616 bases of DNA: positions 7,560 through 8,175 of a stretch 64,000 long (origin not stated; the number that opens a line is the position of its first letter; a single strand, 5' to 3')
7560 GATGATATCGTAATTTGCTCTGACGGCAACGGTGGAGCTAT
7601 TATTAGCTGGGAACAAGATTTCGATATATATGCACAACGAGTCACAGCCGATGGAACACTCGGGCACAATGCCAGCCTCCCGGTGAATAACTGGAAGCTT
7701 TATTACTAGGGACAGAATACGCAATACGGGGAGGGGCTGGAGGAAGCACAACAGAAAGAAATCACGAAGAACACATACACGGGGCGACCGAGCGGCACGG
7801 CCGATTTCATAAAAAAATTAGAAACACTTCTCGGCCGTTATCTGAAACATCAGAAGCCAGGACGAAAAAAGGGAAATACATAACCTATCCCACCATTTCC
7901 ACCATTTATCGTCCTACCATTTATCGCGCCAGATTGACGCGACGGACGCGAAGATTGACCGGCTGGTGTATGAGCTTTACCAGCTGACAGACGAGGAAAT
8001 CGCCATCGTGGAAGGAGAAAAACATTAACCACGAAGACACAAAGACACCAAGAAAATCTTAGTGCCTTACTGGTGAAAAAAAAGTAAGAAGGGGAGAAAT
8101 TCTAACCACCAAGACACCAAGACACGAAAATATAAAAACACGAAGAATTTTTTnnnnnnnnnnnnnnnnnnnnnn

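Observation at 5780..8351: Rearrangement scar between the GT4 and TPR genes: paired ~70-bp direct repeats, an RM-enzyme tail remnant, a truncated paralog fragment, and CA-rich tandem/inverted repeats around a lower-GC secreted-protein gene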

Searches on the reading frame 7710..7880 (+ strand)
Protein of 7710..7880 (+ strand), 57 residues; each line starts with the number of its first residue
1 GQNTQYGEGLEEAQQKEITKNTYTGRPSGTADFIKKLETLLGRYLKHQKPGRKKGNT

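Call 12: search_protein_families(library=pfam, proteins=[window:7710-7880:+], max_evalue=1)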
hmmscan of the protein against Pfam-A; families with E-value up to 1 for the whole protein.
seq(57 aa): 1 family
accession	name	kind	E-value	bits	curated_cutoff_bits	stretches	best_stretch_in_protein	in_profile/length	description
PF24571.2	HEAT_SCC3-SA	-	0.32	11.3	25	1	8-48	65-101/261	Cohesin subunit SCC3/SA, HEAT-repeats domain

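Call 15: search_dna_similar(query=window:7728-7880:+, collection=plasmids, mode=protein, max_evalue=1, max_rows=25)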
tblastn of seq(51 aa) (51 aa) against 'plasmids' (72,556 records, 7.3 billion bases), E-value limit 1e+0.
Records with a match: 1; places in all: 1; records where one place covers at least 80% of the query: 1.
Best place of each record, by identity: <60% 1.
By first word of the organism name: Burkholderia 1.
By predicted mobility (MOB-suite, as given by PLSDB): non-mobilizable 1.
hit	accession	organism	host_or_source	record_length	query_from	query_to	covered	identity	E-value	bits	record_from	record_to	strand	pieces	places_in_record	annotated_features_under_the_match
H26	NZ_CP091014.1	Burkholderia cenocepacia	-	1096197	5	49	88%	33.3%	8e-1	33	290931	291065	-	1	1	none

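Call 16: find_homologous_proteins(query=window:7710-7880:+, max_evalue=0.01)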
Query seq(57 aa): no candidate shares three 5-residue words with the query. No homologue found.

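Call 17: search_protein_families(library=ncbifam, proteins=[window:7710-7880:+], max_evalue=10)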
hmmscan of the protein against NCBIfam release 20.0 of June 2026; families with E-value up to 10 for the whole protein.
seq(57 aa): 0 families

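Call 18: search_protein_families(library=padloc, proteins=[window:7710-7880:+], max_evalue=10)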
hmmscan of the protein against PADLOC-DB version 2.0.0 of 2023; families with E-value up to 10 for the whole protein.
seq(57 aa): 0 families

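Call 19: get_annotated_region(hit=H26, flank=1500)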
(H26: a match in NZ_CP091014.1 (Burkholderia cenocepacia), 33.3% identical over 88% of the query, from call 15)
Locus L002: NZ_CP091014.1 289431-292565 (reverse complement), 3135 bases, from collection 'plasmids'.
description: Burkholderia cenocepacia strain CMCC(B)23006 plasmid unnamed2, complete sequence
organism: Burkholderia cenocepacia (NCBI taxid 95486)
taxonomy: Bacteria; Pseudomonadota; Betaproteobacteria; Burkholderiales; Burkholderiaceae; Burkholderia; Burkholderia cenocepacia
host: -; source: -; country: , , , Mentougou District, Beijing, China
typing (MOB-suite, as given by PLSDB): non-mobilizable
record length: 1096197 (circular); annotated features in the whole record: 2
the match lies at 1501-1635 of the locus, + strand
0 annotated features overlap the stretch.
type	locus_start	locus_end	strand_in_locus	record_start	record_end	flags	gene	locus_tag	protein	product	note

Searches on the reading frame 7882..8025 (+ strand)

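Call 12: search_protein_families(library=pfam, proteins=[window:7882-8025:+], max_evalue=1)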
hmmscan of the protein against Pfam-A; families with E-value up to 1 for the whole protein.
seq(48 aa): 1 family
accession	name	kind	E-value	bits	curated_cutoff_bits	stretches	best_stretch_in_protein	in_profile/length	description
PF19909.4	DUF6382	-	0.0096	16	26.7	1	2-39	125-161/163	Domain of unknown function (DUF6382)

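Call 17: search_protein_families(library=ncbifam, proteins=[window:7882-8025:+], max_evalue=10)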
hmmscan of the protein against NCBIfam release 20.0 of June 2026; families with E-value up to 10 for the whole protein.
seq(48 aa): 0 families

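Call 18: search_protein_families(library=padloc, proteins=[window:7882-8025:+], max_evalue=10)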
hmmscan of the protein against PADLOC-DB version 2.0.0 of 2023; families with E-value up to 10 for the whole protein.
seq(48 aa): 4 families
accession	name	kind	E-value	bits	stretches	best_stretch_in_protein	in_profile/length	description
PDLC03609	REase_MTase_IIG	-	1.8e-07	27.3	1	13-44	1031-1062/1066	Type IIG restriction enzyme-methyltransferase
PDLC03612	REase_MTase_IIG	-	7.3e-06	22.4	1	21-46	1221-1246/1247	Type IIG restriction enzyme-methyltransferase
PDLC03596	REase_MTase_IIG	-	3.7e-05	19.9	1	18-46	1117-1145/1148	Type IIG restriction enzyme-methyltransferase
PDLC03604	REase_MTase_IIG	-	0.00076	15.6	1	12-44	973-1005/1011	Type IIG restriction enzyme-methyltransferase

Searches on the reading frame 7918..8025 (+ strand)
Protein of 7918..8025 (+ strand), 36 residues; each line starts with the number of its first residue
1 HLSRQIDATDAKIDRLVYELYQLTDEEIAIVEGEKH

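Call 14: search_dna_similar(query=window:7918-8025:+, collection=plasmids, mode=protein, max_evalue=1, max_rows=25)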
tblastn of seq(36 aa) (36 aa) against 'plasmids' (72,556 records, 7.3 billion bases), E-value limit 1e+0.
Records with a match: 27; places in all: 28; records where one place covers at least 80% of the query: 23.
Best place of each record, by identity: 60-80% 7; <60% 20.
By first word of the organism name: Haloarcula 4; Paracoccus 4; Halalkalicoccus 2; Halolamina 2; Natronobeatus 1; Halovenus 1; Natribaculum 1; Halorubrum 1; Halobaculum 1; Halococcus 1; and 9 more.
By predicted mobility (MOB-suite, as given by PLSDB): non-mobilizable 22; mobilizable 3; conjugative 2.
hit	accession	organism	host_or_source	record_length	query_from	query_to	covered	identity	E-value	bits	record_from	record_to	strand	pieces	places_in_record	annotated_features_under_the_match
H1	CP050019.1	Haloarcula sp. JP-L23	-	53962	2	32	86%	64.5%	1e-2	37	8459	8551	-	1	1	N-6 DNA methylase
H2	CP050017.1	Haloarcula sp. JP-L23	-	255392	1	33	92%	57.6%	6e-3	38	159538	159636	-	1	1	none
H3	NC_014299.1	Halalkalicoccus jeotgali B3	-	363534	1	33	92%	57.6%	1e-2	37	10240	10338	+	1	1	TaqI-like C-terminal specificity domain-containing protein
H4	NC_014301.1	Halalkalicoccus jeotgali B3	-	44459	1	33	92%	57.6%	1e-2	37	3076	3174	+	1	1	none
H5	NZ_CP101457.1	Natronobeatus ordinarius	cell culture,sediment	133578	1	32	89%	59.4%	4e-3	38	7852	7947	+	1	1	Eco57I restriction-modification methylase domain-containing protein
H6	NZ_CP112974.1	Halovenus salina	cell cuture,Isla Bacuta saltern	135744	1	32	89%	59.4%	1e-2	37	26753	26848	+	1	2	Eco57I restriction-modification methylase domain-containing protein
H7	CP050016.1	Haloarcula sp. JP-L23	-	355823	1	32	89%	59.4%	3e-2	36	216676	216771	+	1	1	none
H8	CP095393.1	Natribaculum breve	cell culture,saline soil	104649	1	32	89%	59.4%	6e-2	35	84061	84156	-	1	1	none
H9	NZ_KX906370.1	Halorubrum lacusprofundi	water sample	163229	2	32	86%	61.3%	3e-2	36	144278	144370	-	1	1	Eco57I restriction-modification methylase domain-containing protein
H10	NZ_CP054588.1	Halolamina sp. CBA1230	solar salt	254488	2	32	86%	61.3%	8e-2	35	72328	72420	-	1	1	N-6 DNA methylase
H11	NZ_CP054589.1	Halolamina sp. CBA1230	solar salt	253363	1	32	89%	56.3%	1e-2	37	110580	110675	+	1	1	TaqI-like C-terminal specificity domain-containing protein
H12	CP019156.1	Haloarcula taiwanensis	single cell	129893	1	32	89%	56.3%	5e-2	35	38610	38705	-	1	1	none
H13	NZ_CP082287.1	Halobaculum roseum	cell culture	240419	1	33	92%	54.5%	8e-1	32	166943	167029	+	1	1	restriction endonuclease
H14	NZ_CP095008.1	Halococcus dombrowskii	Direct from delivered sample,Rock salt ...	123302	2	32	86%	54.8%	3e-1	33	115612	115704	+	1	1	N-6 DNA methylase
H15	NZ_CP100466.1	Halomicrococcus gelatinilyticus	cell culture,sediment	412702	2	32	86%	54.8%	4e-1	33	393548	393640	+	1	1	TaqI-like C-terminal specificity domain-containing protein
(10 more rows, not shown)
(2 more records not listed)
